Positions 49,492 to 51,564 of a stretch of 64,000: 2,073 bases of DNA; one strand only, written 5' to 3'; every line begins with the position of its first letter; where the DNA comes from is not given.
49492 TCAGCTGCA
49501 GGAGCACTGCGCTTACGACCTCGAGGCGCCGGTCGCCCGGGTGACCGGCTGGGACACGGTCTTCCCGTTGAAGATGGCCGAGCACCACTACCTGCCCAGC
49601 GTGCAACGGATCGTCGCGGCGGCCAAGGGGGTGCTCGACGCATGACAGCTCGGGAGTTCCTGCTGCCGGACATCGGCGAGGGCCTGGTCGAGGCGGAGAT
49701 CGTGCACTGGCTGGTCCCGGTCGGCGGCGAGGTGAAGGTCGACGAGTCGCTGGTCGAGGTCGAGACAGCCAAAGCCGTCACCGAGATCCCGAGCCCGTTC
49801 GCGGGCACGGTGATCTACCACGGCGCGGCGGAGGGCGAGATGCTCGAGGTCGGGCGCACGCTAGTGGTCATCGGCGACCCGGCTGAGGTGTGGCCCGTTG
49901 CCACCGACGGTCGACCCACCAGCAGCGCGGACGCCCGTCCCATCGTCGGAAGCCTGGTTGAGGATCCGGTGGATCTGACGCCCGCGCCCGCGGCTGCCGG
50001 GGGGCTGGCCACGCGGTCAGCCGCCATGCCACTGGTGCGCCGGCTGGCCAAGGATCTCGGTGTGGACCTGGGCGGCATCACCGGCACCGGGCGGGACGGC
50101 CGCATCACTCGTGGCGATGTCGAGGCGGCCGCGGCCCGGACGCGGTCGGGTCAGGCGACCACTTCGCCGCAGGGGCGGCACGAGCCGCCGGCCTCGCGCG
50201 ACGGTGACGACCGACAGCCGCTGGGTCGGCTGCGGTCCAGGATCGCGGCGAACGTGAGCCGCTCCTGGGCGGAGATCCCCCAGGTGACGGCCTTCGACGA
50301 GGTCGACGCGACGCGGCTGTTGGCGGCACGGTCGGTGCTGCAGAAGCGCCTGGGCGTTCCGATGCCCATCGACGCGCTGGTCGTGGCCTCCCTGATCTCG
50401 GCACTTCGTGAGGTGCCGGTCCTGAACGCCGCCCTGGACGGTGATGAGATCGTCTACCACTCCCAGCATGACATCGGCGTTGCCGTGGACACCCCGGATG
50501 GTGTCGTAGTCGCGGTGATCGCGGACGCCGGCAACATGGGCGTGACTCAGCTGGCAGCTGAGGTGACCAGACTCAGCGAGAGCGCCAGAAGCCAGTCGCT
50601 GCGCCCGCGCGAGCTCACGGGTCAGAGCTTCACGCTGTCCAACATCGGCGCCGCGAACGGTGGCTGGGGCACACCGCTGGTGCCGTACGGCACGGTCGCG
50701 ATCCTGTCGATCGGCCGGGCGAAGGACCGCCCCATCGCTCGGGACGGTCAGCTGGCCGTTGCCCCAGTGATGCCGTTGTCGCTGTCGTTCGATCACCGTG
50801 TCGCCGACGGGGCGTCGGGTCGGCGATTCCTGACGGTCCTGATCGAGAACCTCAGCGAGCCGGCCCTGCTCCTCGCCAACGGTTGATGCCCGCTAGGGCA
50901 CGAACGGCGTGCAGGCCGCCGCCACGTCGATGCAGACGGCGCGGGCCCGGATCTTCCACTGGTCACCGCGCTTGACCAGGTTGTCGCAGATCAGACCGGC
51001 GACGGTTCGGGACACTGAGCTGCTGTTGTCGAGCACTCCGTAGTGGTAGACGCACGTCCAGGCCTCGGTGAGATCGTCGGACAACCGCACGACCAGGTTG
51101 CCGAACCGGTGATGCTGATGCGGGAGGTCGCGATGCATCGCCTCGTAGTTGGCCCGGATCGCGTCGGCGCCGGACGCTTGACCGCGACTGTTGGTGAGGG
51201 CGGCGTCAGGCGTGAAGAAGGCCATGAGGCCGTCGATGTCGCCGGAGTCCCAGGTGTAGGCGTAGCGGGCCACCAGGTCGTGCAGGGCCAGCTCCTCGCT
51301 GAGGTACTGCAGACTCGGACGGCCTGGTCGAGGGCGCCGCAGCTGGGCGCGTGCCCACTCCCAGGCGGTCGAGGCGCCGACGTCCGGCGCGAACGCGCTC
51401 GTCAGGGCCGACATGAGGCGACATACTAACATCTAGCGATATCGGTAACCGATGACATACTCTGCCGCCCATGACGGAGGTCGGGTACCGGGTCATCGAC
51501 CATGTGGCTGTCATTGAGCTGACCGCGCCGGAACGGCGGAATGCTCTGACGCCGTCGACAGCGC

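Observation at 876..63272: One 17-bp inverted repeat (RTATCG-N5-CGATAY) precedes almost every transcription unit: a candidate 60-kb single-regulator regulon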

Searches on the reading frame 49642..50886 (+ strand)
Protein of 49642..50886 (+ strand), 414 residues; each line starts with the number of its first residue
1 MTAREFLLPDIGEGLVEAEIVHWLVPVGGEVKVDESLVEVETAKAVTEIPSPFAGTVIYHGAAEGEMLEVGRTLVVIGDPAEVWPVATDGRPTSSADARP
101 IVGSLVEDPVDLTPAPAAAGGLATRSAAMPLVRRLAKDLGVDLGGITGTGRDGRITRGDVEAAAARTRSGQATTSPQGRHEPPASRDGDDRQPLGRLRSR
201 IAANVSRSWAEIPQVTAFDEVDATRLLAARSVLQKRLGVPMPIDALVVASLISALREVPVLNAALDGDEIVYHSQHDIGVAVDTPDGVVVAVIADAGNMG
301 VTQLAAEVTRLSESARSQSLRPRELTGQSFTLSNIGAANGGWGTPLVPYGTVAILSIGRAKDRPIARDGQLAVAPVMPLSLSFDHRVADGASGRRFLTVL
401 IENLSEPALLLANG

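Call 19: search_protein_families(library=pfam, proteins=[window:49642-50886:+], max_evalue=0.001)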
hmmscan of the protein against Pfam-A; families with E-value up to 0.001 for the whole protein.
window:49642-50886:+ (414 aa): 4 families
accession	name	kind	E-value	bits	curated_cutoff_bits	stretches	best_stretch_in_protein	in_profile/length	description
PF00198.28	2-oxoacid_dh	-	2.2e-67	227.3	23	1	189-411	4-231/232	2-oxoacid dehydrogenases acyltransferase (catalytic domain)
PF00364.28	Biotin_lipoyl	-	8e-16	58.1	22.1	1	5-77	2-73/73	Biotin-requiring enzyme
PF02817.22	E3_binding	-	2.1e-15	57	23.7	1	128-161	3-36/36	e3 binding domain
PF01597.25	GCV_H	-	0.00023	21.5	22.2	1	24-58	38-72/122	Glycine cleavage H-protein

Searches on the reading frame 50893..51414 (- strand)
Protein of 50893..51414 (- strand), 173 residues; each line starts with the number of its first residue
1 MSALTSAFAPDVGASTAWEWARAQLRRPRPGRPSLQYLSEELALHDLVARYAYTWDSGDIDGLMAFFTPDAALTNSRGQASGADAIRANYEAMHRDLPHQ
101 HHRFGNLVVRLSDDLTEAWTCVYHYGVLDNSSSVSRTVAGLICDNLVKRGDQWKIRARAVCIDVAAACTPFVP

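Call 19: search_protein_families(library=pfam, proteins=[window:50893-51414:-], max_evalue=0.001)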
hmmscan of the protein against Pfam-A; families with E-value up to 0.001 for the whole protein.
window:50893-51414:- (173 aa): 4 families
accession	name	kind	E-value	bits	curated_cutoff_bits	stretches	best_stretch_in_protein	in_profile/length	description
PF13577.12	SnoaL_4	-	1.6e-20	73.8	24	1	37-158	2-125/126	SnoaL-like domain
PF12680.13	SnoaL_2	-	8.5e-11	42.8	27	1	48-124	1-76/102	SnoaL-like domain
PF14534.12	DUF4440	-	1.2e-05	26.1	25.2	1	45-155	2-107/107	Domain of unknown function (DUF4440)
PF07366.18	SnoaL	-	1.2e-05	25.6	28.4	1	46-110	2-67/126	SnoaL-like polyketide cyclase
